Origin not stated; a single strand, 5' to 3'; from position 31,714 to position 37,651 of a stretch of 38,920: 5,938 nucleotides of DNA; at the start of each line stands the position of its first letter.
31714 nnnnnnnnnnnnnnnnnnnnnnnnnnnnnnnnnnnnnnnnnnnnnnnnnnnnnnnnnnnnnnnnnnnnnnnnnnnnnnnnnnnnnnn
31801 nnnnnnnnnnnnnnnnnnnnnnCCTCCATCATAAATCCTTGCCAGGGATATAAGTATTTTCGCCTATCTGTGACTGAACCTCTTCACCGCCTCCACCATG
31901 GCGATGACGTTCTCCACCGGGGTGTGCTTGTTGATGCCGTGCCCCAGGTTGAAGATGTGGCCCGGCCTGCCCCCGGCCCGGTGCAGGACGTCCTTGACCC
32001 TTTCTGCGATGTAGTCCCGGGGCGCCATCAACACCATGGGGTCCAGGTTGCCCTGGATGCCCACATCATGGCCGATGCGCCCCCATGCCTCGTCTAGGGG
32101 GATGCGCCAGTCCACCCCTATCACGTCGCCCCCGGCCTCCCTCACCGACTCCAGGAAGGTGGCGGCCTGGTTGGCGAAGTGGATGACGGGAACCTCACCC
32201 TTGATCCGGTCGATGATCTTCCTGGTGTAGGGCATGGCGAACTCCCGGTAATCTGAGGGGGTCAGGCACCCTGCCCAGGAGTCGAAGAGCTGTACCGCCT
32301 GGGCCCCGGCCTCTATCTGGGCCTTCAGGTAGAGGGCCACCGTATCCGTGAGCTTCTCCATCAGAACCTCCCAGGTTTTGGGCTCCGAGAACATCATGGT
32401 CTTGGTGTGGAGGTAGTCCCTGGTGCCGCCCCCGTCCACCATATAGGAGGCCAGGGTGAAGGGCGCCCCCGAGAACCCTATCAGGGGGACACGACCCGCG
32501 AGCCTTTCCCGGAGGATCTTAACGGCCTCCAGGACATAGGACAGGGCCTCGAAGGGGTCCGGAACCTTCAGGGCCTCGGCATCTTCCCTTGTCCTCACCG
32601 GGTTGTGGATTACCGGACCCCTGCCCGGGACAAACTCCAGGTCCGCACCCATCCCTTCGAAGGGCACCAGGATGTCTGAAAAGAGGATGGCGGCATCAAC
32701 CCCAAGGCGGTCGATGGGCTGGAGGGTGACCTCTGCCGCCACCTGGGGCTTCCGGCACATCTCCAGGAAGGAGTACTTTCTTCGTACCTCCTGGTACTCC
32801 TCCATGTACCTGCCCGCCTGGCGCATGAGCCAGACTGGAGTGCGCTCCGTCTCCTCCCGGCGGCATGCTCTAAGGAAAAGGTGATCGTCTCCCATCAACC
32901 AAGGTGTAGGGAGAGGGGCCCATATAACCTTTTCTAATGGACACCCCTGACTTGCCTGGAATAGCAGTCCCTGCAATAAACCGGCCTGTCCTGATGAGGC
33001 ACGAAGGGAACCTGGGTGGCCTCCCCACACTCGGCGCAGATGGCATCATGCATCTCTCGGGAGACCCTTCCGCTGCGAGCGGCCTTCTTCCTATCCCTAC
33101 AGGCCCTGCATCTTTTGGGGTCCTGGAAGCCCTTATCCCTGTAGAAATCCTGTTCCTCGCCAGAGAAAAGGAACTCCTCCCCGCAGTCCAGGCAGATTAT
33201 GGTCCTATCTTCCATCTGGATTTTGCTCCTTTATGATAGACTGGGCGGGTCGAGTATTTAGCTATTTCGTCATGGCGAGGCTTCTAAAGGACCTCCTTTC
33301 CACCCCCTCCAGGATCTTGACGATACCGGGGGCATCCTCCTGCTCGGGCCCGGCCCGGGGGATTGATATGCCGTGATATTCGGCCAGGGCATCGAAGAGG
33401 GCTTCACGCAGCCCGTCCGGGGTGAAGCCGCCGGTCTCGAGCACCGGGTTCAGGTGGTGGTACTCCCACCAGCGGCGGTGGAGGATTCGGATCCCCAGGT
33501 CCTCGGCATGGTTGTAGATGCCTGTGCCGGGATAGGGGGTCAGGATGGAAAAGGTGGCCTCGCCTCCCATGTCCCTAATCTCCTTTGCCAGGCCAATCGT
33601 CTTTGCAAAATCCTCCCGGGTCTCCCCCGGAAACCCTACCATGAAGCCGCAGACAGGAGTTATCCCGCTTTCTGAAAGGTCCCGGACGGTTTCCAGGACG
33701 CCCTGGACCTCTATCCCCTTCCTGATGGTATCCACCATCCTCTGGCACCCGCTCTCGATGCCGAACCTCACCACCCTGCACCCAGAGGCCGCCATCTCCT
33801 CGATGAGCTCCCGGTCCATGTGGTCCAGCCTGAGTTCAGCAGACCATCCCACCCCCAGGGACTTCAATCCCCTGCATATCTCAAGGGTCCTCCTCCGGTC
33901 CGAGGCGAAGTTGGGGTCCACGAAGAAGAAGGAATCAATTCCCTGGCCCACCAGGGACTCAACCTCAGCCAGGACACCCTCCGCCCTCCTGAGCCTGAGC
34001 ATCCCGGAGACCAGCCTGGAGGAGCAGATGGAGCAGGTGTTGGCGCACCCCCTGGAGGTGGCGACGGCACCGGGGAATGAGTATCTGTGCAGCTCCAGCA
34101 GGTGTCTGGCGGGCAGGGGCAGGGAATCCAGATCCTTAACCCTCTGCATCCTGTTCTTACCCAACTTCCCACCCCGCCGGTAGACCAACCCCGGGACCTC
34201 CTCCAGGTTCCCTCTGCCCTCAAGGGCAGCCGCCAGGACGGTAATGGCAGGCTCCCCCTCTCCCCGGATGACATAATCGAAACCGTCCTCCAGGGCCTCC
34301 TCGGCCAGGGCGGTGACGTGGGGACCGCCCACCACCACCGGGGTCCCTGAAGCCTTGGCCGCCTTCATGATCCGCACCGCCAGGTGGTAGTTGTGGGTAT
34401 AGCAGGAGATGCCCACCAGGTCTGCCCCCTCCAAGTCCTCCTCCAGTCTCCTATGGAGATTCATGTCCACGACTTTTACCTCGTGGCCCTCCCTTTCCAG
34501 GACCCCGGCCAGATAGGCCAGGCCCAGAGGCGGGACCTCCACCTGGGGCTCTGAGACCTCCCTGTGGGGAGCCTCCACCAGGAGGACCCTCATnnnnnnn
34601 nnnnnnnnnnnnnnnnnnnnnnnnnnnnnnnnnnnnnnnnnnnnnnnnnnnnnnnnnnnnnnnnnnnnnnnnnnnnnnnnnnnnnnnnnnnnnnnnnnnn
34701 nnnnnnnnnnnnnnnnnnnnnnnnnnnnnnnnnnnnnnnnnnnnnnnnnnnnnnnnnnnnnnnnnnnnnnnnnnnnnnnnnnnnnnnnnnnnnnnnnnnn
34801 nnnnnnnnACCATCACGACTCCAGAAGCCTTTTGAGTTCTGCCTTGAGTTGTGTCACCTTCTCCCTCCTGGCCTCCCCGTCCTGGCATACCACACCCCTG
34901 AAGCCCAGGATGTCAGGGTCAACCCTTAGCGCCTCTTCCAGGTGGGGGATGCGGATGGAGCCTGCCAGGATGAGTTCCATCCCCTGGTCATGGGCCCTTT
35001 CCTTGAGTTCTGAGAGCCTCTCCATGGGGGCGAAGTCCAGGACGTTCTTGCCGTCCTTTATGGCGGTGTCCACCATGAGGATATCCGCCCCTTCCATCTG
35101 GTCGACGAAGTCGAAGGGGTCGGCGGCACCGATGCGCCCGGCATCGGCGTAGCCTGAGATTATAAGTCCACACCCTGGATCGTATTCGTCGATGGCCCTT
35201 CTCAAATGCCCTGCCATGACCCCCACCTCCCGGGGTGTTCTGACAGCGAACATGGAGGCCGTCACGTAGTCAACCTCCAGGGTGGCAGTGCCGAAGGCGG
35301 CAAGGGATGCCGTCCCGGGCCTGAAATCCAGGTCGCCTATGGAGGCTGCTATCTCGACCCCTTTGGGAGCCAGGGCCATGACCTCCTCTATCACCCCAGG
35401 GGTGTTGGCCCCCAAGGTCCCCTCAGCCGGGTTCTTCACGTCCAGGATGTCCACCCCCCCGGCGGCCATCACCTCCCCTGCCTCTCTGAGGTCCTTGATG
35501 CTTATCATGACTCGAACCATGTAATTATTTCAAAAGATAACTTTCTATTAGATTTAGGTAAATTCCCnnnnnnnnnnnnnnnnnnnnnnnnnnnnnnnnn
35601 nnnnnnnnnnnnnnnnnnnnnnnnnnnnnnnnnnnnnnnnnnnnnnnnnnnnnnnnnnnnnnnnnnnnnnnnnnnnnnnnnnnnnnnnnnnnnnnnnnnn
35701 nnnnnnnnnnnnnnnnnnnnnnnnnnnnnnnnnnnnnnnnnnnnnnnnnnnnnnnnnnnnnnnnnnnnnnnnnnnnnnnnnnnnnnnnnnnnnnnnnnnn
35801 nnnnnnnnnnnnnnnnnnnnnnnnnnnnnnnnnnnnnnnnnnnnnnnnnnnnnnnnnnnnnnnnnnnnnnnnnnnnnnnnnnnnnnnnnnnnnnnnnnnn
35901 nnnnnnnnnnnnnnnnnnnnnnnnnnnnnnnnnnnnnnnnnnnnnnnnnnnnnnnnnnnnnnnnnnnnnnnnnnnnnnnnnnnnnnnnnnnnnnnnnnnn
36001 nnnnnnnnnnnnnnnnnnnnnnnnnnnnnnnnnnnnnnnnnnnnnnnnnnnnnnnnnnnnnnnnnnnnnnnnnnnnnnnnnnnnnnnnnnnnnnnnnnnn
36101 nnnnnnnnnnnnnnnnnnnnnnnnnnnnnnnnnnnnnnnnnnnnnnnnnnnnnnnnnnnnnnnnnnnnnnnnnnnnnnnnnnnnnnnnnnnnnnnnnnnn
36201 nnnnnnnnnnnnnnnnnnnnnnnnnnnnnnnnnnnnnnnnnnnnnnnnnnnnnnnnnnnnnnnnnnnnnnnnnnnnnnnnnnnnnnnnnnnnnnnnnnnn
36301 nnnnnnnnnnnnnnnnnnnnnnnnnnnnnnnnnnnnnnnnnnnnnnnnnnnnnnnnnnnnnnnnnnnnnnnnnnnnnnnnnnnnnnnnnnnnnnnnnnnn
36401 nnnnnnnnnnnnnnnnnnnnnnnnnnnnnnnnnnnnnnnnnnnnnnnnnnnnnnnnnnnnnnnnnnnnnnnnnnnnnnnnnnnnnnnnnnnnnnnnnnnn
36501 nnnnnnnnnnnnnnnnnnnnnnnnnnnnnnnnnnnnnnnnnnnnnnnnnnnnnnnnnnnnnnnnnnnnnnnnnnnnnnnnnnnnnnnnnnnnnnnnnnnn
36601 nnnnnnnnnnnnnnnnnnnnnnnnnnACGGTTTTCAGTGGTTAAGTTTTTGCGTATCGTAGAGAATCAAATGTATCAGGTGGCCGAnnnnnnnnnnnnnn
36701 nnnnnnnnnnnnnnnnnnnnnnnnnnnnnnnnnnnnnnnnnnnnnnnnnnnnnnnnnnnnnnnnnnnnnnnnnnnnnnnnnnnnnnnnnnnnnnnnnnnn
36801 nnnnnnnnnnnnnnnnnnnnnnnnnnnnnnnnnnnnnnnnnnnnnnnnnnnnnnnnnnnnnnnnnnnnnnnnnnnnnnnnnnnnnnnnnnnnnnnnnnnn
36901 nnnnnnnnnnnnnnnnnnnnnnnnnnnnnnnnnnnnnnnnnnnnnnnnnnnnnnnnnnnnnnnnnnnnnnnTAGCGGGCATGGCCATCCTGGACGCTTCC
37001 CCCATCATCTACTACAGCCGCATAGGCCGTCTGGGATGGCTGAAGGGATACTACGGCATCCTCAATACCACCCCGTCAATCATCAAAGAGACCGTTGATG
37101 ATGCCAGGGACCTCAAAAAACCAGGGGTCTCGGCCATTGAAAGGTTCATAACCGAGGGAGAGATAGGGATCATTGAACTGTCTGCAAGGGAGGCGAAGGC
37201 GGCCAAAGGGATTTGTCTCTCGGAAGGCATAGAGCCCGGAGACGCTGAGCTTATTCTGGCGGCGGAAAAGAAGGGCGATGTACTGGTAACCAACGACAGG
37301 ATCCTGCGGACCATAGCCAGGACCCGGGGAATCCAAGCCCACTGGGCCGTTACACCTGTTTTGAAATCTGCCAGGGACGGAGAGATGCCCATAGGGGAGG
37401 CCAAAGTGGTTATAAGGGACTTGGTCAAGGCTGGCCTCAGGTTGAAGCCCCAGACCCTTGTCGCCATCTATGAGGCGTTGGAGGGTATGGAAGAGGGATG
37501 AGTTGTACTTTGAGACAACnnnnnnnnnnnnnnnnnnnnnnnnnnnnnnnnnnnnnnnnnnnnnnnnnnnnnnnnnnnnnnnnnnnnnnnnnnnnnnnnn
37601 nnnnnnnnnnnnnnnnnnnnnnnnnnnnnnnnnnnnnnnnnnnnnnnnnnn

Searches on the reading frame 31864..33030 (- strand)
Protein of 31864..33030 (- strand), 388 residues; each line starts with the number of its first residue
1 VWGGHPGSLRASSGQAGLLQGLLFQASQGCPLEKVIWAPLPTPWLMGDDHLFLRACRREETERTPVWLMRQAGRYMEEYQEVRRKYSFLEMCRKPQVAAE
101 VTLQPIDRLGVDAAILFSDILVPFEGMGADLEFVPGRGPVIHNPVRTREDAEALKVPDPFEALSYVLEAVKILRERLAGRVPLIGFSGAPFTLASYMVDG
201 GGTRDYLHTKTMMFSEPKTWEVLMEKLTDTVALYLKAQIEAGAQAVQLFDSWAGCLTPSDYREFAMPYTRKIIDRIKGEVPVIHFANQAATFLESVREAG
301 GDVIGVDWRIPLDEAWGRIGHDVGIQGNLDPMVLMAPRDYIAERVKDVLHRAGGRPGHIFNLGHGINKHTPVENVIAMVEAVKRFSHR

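Call 42: search_protein_families(library=pfam, proteins=[window:31864-33030:-], max_evalue=0.001)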
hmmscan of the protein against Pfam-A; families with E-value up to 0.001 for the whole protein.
window:31864-33030:- (388 aa): 1 family
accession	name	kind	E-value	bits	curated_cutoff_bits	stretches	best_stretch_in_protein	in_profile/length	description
PF01208.23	URO-D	-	6.5e-142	473.1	23.9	1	50-384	4-345/346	Uroporphyrinogen decarboxylase (URO-D)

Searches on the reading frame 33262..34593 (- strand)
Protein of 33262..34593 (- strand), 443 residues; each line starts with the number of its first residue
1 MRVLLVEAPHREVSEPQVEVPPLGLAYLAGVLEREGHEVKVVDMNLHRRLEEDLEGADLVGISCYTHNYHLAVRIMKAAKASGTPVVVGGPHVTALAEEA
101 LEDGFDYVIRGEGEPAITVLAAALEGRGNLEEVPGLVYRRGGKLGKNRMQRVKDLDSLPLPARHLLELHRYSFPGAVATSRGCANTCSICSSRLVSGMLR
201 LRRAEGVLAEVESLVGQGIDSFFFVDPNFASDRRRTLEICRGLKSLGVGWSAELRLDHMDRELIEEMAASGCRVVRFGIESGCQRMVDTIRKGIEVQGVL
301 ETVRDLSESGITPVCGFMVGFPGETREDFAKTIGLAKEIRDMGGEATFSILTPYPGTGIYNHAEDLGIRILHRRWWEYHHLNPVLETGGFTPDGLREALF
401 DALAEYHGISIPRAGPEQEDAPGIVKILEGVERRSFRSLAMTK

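Call 42: search_protein_families(library=pfam, proteins=[window:33262-34593:-], max_evalue=0.001)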
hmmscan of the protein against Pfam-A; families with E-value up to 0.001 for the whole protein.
window:33262-34593:- (443 aa): 2 families
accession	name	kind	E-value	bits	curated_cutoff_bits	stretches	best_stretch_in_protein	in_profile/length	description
PF02310.24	B12-binding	-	7.2e-26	90.8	32.1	1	17-119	9-119/121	B12 binding domain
PF04055.27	Radical_SAM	-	3e-21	76.7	29.5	1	179-335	3-165/166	Radical SAM superfamily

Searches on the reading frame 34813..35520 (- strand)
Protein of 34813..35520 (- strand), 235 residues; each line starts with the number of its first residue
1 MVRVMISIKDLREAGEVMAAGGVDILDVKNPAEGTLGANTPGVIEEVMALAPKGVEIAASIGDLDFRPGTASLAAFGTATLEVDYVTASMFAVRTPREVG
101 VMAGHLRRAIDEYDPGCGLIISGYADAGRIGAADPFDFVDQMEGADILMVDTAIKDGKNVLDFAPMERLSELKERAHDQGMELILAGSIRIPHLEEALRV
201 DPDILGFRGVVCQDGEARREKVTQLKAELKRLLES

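Call 42: search_protein_families(library=pfam, proteins=[window:34813-35520:-], max_evalue=0.001)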
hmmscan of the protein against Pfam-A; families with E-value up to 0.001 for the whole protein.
window:34813-35520:- (235 aa): 1 family
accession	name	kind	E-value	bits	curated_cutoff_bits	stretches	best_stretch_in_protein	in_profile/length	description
PF04476.19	4HFCP_synth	-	2.5e-57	194.7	22.4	1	5-224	2-221/228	4-HFC-P synthase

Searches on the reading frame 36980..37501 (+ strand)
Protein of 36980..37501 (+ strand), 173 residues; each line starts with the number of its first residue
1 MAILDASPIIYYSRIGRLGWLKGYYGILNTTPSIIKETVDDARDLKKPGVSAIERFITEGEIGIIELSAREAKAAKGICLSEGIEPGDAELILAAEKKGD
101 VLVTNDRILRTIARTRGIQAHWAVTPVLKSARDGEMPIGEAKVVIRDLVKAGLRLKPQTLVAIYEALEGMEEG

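Call 42: search_protein_families(library=pfam, proteins=[window:36980-37501:+], max_evalue=0.001)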
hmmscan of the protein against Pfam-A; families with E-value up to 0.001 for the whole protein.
window:36980-37501:+ (173 aa): 1 family
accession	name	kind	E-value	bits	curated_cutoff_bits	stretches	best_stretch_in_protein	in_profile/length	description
PF20698.3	PIN-TPR-GreABC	-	0.00015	22.5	27.8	0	82-114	105-137/138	PIN domain associated with the TPR-GreAB-C-PIN system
